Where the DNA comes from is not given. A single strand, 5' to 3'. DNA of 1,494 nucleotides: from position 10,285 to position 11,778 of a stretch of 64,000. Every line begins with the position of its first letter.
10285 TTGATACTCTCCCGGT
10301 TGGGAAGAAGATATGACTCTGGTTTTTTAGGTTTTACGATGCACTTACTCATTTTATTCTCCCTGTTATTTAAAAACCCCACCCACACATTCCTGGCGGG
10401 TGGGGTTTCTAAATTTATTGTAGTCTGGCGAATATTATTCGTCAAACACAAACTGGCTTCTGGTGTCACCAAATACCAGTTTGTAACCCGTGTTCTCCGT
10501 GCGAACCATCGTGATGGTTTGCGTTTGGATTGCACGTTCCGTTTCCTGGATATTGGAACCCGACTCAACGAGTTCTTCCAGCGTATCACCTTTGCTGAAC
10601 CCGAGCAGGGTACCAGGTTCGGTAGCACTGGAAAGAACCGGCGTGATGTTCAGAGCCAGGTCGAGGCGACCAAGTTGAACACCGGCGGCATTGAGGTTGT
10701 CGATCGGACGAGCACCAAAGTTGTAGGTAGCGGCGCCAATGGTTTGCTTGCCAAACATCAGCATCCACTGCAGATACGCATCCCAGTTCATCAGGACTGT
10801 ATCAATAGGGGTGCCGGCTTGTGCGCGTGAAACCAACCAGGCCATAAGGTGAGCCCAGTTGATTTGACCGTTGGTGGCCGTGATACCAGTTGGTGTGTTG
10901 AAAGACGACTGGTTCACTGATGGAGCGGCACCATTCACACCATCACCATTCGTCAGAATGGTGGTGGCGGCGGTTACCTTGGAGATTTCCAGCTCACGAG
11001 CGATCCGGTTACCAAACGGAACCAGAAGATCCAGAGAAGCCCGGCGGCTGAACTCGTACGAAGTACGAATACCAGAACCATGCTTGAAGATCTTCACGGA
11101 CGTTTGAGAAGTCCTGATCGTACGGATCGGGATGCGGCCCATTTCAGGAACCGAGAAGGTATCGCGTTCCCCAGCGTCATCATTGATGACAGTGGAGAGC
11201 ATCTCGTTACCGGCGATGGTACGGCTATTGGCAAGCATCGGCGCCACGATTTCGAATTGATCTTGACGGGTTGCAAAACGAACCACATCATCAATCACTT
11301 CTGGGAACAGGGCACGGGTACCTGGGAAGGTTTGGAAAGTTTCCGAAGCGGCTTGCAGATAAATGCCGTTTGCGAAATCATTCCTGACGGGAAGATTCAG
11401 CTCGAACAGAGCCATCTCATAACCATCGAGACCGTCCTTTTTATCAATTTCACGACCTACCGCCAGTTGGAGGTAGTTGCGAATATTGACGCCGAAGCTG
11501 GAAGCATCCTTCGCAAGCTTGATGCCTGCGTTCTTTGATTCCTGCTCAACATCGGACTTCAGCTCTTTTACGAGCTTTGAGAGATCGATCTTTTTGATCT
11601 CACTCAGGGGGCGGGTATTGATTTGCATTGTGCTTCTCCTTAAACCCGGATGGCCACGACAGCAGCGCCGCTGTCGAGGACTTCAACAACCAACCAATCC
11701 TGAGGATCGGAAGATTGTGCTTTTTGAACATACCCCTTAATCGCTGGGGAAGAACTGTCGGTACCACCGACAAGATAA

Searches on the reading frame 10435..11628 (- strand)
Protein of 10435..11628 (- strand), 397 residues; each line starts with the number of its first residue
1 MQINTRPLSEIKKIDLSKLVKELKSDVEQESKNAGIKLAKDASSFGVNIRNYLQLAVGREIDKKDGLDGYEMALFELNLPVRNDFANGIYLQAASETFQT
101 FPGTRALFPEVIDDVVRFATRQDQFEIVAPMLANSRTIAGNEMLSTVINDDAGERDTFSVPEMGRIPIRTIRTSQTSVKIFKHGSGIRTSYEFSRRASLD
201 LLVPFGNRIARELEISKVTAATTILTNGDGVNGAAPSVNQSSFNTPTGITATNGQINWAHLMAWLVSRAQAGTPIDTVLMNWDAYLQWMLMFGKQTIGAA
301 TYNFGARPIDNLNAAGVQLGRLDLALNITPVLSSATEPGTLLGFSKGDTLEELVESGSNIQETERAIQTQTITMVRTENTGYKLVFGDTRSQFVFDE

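Call 9: search_protein_families(library=phrogs, proteins=[window:10435-11628:-])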
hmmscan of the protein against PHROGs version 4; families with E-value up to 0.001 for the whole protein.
window:10435-11628:- (397 aa): 1 family
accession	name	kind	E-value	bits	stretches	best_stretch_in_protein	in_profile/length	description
phrog_3922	-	head and packaging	4.3e-69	234.5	1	30-392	10-356/362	major head protein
